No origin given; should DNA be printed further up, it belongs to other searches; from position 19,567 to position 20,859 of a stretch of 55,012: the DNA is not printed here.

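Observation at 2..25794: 26-kb co-directional catabolic supercluster: Mo-hydroxylase + two tungsten-type AORs + pyridine-carboxylate-pathway-like hydrolases, possibly an anaerobic N-heteroaromatic acid route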

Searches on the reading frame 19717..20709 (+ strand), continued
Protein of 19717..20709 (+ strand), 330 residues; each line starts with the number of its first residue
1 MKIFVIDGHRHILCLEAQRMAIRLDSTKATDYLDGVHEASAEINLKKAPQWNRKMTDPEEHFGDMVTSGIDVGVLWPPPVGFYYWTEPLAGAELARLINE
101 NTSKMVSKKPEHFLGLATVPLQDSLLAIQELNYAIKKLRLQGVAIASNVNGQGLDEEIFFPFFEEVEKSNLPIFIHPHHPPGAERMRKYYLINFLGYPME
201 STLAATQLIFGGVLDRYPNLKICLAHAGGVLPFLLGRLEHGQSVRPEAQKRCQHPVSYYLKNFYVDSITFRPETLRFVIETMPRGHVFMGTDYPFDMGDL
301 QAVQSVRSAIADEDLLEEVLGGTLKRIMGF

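Call 53: search_dna_similar(query=window:19717-20709:+, collection=plasmids, mode=protein, max_rows=15)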
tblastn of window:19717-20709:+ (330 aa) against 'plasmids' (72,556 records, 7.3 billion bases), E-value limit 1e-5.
Records with a match: 427; places in all: 476; records where one place covers at least 80% of the query: 115.
Best place of each record, by identity: <60% 427.
By first word of the organism name: Rhizobium 93; Ralstonia 74; Pseudosulfitobacter 38; Streptomyces 20; Rhodococcus 15; Novosphingobium 12; Burkholderia 12; Agrobacterium 10; Mycetohabitans 9; Paraburkholderia 9; and 70 more.
By predicted mobility (MOB-suite, as given by PLSDB): non-mobilizable 190; conjugative 123; mobilizable 114.
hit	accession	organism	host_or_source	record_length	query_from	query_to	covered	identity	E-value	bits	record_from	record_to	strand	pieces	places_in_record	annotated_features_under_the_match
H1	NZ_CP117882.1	Novosphingobium sp. KACC 22771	Single cell,soil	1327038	4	330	99%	37.3%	4e-55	200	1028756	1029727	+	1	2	none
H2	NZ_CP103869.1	Novosphingobium humi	pure culture,soil biofilm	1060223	4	330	99%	37.0%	4e-55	200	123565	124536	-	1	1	none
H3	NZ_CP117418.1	Novosphingobium humi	Single cell,Soil from military shooting ...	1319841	4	330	99%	37.0%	7e-55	199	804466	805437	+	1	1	none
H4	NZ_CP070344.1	Variovorax sp. PDNC026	cell culture,Plastic debris in ...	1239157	5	313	94%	35.0%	3e-55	200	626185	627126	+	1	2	none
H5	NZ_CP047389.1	Agrobacterium sp. CGMCC 11546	whole organism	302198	5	324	97%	33.1%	6e-48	179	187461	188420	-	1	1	amidohydrolase family protein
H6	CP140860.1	Rhizobium ruizarguesonis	Trifolium pratense,whole organism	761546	5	323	97%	33.2%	5e-50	186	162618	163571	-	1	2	amidohydrolase family protein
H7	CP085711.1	Bacillus sp. F19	single cell,soil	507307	53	295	74%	42.9%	2e-54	198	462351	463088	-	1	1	amidohydrolase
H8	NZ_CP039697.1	Novosphingobium sp. EMRT-2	cell,freshwater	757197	40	314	83%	37.8%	8e-55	199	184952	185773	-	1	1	amidohydrolase family protein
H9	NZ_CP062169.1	Mycetohabitans endofungorum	Rhizopus microsporus,bacterial ...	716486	6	330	98%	31.9%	1e-41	161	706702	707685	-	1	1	amidohydrolase family protein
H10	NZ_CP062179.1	Mycetohabitans endofungorum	Rhizopus microsporus,bacterial ...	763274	6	330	98%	31.9%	2e-41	160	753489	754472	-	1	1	amidohydrolase family protein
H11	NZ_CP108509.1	Streptomyces sp. NBC_01237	-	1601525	5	321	96%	32.6%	5e-48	179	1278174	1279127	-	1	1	none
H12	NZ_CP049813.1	Pontibrevibacter nitratireducens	-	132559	6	317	95%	33.1%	2e-34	140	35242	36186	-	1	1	amidohydrolase family protein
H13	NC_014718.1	Mycetohabitans rhizoxinica HKI 454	-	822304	6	330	98%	31.6%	9e-41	159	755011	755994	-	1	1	amidohydrolase family protein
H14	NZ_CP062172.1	Mycetohabitans rhizoxinica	Rhizopus microsporus,bacterial ...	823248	6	330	98%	31.6%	9e-41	159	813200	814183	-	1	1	amidohydrolase family protein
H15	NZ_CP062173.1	Mycetohabitans rhizoxinica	Rhizopus microsporus,bacterial ...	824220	6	330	98%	31.6%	9e-41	159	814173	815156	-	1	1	amidohydrolase family protein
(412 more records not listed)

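Call 61: find_homologous_proteins(query=window:19717-20709:+, max_evalue=1e-60)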
Query window:19717-20709:+ (330 aa): 274 proteins with E <= 1e-60 among 3027 candidates; the best 120 are listed.
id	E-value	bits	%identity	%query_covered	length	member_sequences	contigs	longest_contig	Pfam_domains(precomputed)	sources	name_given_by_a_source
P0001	1.0e-223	760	100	100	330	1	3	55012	PF04909.21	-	-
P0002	1.6e-195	667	88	99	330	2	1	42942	PF04909.21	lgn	-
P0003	3.9e-184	630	87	94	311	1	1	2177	PF04909.21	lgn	-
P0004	1.8e-180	618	86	94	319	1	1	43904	PF04909.21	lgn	-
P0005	1.5e-170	585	77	99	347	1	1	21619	PF04909.21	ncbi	-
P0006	3.7e-170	584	76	99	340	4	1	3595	PF04909.21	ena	-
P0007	4.6e-168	577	75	99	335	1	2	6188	PF04909.21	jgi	jgi:aminocarboxymuconate-semialdehyde decarboxylase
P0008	1.4e-161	555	97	76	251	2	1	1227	PF04909.21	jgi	jgi:aminocarboxymuconate-semialdehyde decarboxylase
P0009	1.0e-158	546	71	98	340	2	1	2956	PF04909.21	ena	-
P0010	2.1e-157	542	72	98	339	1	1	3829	PF04909.21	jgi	jgi:aminocarboxymuconate-semialdehyde decarboxylase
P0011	1.8e-150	519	69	98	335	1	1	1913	PF04909.21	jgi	jgi:aminocarboxymuconate-semialdehyde decarboxylase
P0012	1.5e-148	513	67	98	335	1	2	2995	PF04909.21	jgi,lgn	jgi:aminocarboxymuconate-semialdehyde decarboxylase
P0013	1.9e-142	493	65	99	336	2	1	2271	PF04909.21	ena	-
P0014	1.7e-139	483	62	100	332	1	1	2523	PF04909.21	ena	-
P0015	1.8e-139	483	63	100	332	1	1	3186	PF04909.21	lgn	-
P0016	5.0e-139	481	63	99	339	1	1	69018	PF04909.21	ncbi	-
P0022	2.0e-134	466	62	99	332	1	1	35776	PF04909.21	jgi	-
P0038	2.9e-131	456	60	98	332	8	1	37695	PF04909.21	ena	-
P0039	4.2e-131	455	65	90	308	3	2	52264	PF04909.21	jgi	-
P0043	1.8e-130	453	59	100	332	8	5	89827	PF04909.21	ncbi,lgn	-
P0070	4.3e-128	445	59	99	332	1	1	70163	PF04909.21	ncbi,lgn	-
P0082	1.1e-127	444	58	100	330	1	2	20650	PF04909.21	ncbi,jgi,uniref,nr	ncbi:MAG: hypothetical protein C4520_04160 [Candidatus Abyssobacteria bacterium SURF_5]|uniref:2-ami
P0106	7.8e-126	438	58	100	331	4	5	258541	PF04909.21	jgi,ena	jgi:aminocarboxymuconate-semialdehyde decarboxylase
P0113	1.6e-125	437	58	98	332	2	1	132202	PF04909.21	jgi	jgi:aminocarboxymuconate-semialdehyde decarboxylase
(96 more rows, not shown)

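Call 62: find_encoding_contigs(protein=P0005, flank=10000, max_places=1)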
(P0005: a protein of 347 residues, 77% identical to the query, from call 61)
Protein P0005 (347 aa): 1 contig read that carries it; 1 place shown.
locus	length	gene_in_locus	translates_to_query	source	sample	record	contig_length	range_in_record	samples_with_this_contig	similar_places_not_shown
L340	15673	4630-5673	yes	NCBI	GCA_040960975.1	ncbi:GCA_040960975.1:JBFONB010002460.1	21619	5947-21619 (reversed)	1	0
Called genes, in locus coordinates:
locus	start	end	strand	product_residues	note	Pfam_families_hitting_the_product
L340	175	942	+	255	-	PF01171:ATP_bind_3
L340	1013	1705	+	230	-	PF00392:GntR, PF07729:FCD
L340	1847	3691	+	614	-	PF02730:AFOR_N, PF01314:AFOR_C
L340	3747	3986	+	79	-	PF02597:ThiS (weak)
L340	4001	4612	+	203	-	PF13237:Fer4_10 (weak), PF13247:Fer4_11 (weak), PF14697:Fer4_21 (weak), PF12838:Fer4_7, PF13187:Fer4_9 (weak), PF25160:LdpA_Fe-S-bd, PF12837:Fer4_6, PF00037:Fer4, +3 more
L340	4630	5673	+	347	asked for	PF04909:Amidohydro_2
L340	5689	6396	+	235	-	PF00857:Isochorismatase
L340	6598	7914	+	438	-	PF06808:DctM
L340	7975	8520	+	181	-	PF04290:DctQ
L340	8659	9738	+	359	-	PF03480:DctP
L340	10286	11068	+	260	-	PF00561:Abhydrolase_1, PF12146:Hydrolase_4 (weak), PF12697:Abhydrolase_6, PF03096:Ndr (weak), PF00561:Abhydrolase_1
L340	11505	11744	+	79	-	PF02311:AraC_binding (weak), PF07883:Cupin_2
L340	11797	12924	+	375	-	PF03480:DctP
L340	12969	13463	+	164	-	PF04290:DctQ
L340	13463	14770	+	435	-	PF06808:DctM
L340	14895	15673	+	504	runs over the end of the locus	PF00171:Aldedh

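Call 63: find_encoding_contigs(protein=P0016, flank=10000, max_places=1)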
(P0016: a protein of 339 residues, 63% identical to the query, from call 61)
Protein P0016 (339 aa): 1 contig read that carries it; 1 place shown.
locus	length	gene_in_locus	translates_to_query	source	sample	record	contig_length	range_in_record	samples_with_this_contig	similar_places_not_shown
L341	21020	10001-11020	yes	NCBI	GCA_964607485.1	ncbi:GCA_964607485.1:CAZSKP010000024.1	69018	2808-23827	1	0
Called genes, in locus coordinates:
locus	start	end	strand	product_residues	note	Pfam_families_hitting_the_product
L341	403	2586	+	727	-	PF04879:Molybdop_Fe4S4, PF00384:Molybdopterin, PF01568:Molydop_binding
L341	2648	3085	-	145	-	PF01575:MaoC_dehydratas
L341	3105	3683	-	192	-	PF13452:FAS1_DH_region (weak)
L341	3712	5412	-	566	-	PF00501:AMP-binding, PF13193:AMP-binding_C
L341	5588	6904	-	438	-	-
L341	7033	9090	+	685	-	PF02730:AFOR_N, PF01314:AFOR_C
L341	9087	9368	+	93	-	PF02597:ThiS (weak)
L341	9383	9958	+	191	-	PF13237:Fer4_10 (weak), PF13247:Fer4_11, PF12838:Fer4_7, PF14697:Fer4_21 (weak), PF25160:LdpA_Fe-S-bd (weak), PF00037:Fer4, PF12797:Fer4_2 (weak), PF12837:Fer4_6 (weak), +2 more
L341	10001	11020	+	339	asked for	PF04909:Amidohydro_2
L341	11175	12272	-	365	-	-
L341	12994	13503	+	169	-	PF02559:CarD_TRCF_RID, PF21095:CarD_C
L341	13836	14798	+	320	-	PF01479:S4, PF00849:PseudoU_synth_2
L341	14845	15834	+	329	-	PF00482:T2SSF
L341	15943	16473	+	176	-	PF00694:Aconitase_C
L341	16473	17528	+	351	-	PF00180:Iso_dh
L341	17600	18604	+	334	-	PF01118:Semialdhyde_dh, PF02774:Semialdhyde_dhC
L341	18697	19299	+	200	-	PF09335:VTT_dom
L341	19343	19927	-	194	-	PF06210:DUF1003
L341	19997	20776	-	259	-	-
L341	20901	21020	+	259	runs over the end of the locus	PF01416:PseudoU_synth_1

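Call 64: find_encoding_contigs(protein=P0043, flank=10000, max_places=1)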
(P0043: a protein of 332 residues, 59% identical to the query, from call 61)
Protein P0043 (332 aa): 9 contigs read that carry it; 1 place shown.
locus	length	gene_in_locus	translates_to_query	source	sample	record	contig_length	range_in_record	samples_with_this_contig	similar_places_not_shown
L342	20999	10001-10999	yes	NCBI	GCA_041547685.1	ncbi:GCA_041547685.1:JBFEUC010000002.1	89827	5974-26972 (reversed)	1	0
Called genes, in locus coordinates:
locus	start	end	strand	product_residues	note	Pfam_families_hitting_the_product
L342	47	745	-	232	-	PF00005:ABC_tran, PF13304:AAA_21 (faint)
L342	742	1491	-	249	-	PF00005:ABC_tran, PF13304:AAA_21 (faint)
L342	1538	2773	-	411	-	PF13433:Peripla_BP_5, PF13458:Peripla_BP_6, PF01094:ANF_receptor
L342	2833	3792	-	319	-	PF02653:BPD_transp_2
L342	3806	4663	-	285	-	PF02653:BPD_transp_2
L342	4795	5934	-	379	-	PF12838:Fer4_7, PF13484:Fer4_16 (weak)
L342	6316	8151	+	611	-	PF02730:AFOR_N, PF01314:AFOR_C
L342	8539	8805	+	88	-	PF02597:ThiS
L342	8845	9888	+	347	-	PF08240:ADH_N, PF00107:ADH_zinc_N, PF13602:ADH_zinc_N_2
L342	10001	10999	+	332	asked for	PF04909:Amidohydro_2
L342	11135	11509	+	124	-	PF02627:CMD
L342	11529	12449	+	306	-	PF02826:2-Hacid_dh_C (weak), PF03446:NAD_binding_2, PF14833:NAD_binding_11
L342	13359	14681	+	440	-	PF00557:Peptidase_M24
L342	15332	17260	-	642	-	PF00211:Guanylate_cyc, PF04052:TolB_N (faint), PF13424:TPR_12 (faint), PF13428:TPR_14 (faint), PF13181:TPR_8 (faint), PF00515:TPR_1 (faint), PF07719:TPR_2 (faint), PF13414:TPR_11 (faint), +2 more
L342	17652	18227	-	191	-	PF14512:TM1586_NiRdase (faint), PF00881:Nitroreductase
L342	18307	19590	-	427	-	PF00155:Aminotran_1_2 (weak), PF00266:Aminotran_5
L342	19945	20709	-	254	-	PF00106:adh_short, PF08659:KR, PF13561:adh_short_C2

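Call 65: find_encoding_contigs(protein=P0039, flank=10000, max_places=1)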
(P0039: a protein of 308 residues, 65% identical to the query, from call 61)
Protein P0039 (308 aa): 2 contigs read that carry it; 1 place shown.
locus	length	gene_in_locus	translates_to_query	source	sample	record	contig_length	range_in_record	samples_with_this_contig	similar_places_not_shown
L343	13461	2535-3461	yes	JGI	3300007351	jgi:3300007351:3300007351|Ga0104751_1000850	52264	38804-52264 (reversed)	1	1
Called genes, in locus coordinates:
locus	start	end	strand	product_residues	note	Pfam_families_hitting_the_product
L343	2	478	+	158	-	PF01314:AFOR_C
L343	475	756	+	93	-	PF02597:ThiS (weak)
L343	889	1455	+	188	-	PF13237:Fer4_10 (weak), PF13247:Fer4_11, PF12838:Fer4_7, PF13187:Fer4_9 (weak), PF14697:Fer4_21 (weak), PF25160:LdpA_Fe-S-bd, PF00037:Fer4, PF12797:Fer4_2 (weak), +2 more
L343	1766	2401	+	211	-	PF13489:Methyltransf_23 (weak), PF08241:Methyltransf_11, PF08242:Methyltransf_12 (weak), PF13649:Methyltransf_25, PF13847:Methyltransf_31 (weak)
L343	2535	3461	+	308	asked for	PF04909:Amidohydro_2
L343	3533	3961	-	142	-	PF13453:Zn_ribbon_TFIIB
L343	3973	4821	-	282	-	PF04536:TPM_phosphatase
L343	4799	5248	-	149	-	PF04536:TPM_phosphatase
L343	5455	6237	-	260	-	PF00378:ECH_1, PF16113:ECH_2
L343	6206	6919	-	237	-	PF14196:ATC_hydrolase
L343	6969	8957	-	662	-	PF03109:ABC1, PF00069:Pkinase (faint)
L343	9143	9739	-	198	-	PF00440:TetR_N, PF08359:TetR_C_4 (weak), PF17932:TetR_C_24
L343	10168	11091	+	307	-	PF00294:PfkB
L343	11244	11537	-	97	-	PF12978:DUF3862 (faint), PF07467:BLIP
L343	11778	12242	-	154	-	PF01575:MaoC_dehydratas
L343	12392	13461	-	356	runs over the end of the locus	PF00005:ABC_tran, PF17912:OB_MalK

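Call 66: find_encoding_contigs(protein=P0070, flank=10000, max_places=1)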
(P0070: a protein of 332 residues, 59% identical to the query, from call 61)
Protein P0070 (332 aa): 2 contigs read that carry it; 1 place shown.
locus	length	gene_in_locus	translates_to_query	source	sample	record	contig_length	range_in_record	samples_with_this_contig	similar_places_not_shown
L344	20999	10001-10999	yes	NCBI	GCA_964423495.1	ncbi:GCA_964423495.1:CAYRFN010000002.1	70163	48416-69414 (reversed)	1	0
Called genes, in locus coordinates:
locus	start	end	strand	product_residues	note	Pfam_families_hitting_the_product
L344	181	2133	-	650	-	PF00724:Oxidored_FMN, PF13450:NAD_binding_8 (faint), PF00890:FAD_binding_2 (weak), PF07992:Pyr_redox_2, PF12831:FAD_oxidored, PF13738:Pyr_redox_3 (weak), PF00070:Pyr_redox, PF01266:DAO (weak), +3 more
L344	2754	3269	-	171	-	-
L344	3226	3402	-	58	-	-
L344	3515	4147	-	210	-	PF09568:RE_MjaI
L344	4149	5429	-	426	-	PF01555:N6_N4_Mtase, PF00565:SNase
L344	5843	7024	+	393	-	PF13486:Dehalogenase (weak), PF12838:Fer4_7, PF13484:Fer4_16 (weak)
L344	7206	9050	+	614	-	PF02730:AFOR_N, PF01314:AFOR_C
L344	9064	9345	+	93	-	-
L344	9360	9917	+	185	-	PF13247:Fer4_11 (weak), PF14697:Fer4_21 (weak), PF12838:Fer4_7, PF13187:Fer4_9 (weak), PF25160:LdpA_Fe-S-bd, PF12797:Fer4_2 (weak), PF12837:Fer4_6 (weak), PF00037:Fer4, +2 more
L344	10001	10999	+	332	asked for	PF04909:Amidohydro_2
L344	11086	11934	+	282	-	PF00753:Lactamase_B, PF19583:ODP (weak), PF12706:Lactamase_B_2 (weak)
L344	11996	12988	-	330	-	PF00710:Asparaginase, PF17763:Asparaginase_C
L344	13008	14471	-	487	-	PF11794:HpaB_N, PF03241:HpaB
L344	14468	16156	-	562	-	PF00501:AMP-binding, PF13193:AMP-binding_C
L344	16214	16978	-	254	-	PF00106:adh_short, PF08659:KR, PF13561:adh_short_C2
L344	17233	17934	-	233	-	PF00005:ABC_tran, PF13304:AAA_21 (faint)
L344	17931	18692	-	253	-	PF02463:SMC_N (weak), PF13476:AAA_23 (weak), PF00005:ABC_tran, PF13304:AAA_21 (faint), PF12399:BCA_ABC_TP_C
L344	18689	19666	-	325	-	PF02653:BPD_transp_2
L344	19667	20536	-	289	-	PF02653:BPD_transp_2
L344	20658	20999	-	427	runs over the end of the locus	PF13433:Peripla_BP_5, PF13458:Peripla_BP_6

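Call 67: find_encoding_contigs(protein=P0106, flank=10000, max_places=1)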
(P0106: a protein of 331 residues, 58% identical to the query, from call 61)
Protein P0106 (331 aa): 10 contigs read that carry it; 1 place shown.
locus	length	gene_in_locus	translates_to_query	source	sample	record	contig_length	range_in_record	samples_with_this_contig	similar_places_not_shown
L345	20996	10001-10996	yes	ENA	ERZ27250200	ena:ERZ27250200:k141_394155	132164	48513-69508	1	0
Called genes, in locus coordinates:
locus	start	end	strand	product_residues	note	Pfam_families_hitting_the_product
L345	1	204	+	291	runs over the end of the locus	PF00231:ATP-synt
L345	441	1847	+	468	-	PF02874:ATP-synt_ab_N, PF00006:ATP-synt_ab, PF22919:ATP-synt_VA_C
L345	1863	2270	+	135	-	PF02823:ATP-synt_DE_N, PF00401:ATP-synt_DE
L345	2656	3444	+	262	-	PF05690:ThiG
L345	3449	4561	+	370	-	PF04055:Radical_SAM, PF06968:BATS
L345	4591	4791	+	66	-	PF02597:ThiS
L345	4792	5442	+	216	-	PF02581:TMP-TENI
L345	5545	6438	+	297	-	-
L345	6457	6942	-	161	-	PF03449:GreA_GreB_N, PF01272:GreA_GreB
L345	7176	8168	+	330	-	PF04055:Radical_SAM, PF06463:Mob_synth_C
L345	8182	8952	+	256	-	PF01209:Ubie_methyltran, PF13489:Methyltransf_23, PF07021:MetW, PF13847:Methyltransf_31, PF08241:Methyltransf_11, PF08242:Methyltransf_12, PF13649:Methyltransf_25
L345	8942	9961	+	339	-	PF04055:Radical_SAM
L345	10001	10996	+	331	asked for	PF04909:Amidohydro_2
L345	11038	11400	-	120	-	-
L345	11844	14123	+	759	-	-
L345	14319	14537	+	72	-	-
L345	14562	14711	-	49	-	-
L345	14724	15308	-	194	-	PF00300:His_Phos_1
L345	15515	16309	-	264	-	PF00106:adh_short, PF08659:KR, PF13561:adh_short_C2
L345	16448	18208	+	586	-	PF01642:MM_CoA_mutase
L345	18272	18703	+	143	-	PF02310:B12-binding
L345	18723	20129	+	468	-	PF00501:AMP-binding, PF14535:AMP-binding_C_2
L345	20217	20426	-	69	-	-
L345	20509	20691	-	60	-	-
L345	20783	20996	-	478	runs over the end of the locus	PF06808:DctM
